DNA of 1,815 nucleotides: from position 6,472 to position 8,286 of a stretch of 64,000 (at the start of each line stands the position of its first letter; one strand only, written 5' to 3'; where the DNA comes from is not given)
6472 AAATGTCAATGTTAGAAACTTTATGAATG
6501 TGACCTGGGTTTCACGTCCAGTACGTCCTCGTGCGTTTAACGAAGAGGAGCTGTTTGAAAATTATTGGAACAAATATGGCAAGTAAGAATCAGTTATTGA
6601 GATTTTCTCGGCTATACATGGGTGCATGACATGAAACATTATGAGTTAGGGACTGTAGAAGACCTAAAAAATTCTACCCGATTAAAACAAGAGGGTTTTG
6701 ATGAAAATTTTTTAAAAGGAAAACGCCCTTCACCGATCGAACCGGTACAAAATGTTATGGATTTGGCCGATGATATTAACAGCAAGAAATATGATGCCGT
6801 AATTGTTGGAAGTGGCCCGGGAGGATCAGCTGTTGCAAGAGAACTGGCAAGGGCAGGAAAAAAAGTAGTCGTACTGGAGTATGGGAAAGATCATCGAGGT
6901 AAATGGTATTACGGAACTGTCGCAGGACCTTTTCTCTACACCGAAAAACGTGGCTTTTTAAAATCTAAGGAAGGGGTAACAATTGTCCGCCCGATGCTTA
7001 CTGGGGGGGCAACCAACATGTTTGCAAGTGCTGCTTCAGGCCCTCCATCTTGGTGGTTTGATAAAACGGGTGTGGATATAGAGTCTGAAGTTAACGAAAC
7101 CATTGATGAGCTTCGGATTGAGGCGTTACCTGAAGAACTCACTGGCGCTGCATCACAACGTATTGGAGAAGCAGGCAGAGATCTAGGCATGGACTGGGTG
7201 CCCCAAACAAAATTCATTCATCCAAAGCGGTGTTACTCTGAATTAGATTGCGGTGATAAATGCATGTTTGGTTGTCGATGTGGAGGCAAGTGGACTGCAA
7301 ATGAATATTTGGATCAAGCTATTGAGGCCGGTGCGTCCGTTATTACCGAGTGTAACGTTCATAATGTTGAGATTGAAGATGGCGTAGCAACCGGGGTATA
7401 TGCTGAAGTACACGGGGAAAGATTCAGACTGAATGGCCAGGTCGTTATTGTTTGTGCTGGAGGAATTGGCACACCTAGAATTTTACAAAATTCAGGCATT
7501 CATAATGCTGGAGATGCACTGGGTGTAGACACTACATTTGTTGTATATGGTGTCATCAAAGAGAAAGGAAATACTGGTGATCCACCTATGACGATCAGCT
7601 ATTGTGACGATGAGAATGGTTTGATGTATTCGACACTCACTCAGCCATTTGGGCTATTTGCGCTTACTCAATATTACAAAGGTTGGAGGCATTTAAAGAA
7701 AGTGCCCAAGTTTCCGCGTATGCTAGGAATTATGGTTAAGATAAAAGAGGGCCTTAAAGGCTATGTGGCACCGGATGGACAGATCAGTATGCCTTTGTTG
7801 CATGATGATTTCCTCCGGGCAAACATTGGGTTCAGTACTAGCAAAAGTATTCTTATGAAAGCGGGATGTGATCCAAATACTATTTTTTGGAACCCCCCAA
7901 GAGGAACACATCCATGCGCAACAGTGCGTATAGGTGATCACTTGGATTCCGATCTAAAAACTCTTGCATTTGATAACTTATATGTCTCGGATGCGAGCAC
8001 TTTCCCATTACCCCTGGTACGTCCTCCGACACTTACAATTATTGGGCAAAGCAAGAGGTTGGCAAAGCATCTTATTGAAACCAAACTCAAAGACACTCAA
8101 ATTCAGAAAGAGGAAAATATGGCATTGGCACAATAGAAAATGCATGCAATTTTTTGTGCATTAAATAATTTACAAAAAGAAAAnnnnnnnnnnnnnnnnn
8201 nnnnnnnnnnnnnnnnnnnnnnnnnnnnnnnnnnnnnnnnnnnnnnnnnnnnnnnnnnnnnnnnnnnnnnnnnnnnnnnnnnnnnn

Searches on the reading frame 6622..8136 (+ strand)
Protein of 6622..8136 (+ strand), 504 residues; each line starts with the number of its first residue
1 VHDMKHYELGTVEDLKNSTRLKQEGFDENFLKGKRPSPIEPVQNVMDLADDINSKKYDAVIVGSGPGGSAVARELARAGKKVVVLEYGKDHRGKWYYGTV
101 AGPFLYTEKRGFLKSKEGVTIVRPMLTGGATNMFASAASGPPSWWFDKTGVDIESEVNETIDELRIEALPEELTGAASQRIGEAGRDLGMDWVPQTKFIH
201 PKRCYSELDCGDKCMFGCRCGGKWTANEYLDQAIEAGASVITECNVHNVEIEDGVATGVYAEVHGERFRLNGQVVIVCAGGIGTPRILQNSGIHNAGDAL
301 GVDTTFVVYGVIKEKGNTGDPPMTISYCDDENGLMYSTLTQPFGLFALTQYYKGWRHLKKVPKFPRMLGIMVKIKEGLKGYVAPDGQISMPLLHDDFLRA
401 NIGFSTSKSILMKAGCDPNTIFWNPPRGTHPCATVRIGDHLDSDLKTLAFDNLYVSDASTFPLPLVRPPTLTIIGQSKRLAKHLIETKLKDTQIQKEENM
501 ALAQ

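Call 78: search_protein_families(library=pfam, proteins=[window:6622-8136:+], max_evalue=0.0001)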
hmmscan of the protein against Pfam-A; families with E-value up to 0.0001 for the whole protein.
window:6622-8136:+ (504 aa): 8 families
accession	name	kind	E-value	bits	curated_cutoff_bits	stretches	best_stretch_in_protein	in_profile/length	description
PF00732.25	GMC_oxred_N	-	1.3e-15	58.3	23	1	174-296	83-206/218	GMC oxidoreductase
PF01266.30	DAO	-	6.8e-10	39.4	27.9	0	58-88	1-31/353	FAD dependent oxidoreductase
PF00890.30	FAD_binding_2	-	1.7e-09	37.8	20.4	1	58-94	1-37/414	FAD binding domain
PF07992.20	Pyr_redox_2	-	1.1e-07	32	26.1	1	57-91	1-31/291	Pyridine nucleotide-disulphide oxidoreductase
PF05199.19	GMC_oxred_C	-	2.7e-07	31.6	24.6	1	428-474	85-136/139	GMC oxidoreductase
PF01494.25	FAD_binding_3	-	1.2e-06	28.4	22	0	57-86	2-31/349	FAD binding domain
PF13450.12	NAD_binding_8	-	1.5e-06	28.8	21.9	1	61-102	1-42/68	NAD(P)-binding Rossmann-like domain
PF12831.13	FAD_oxidored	-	6.6e-05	22.8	27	0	58-87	1-30/416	FAD dependent oxidoreductase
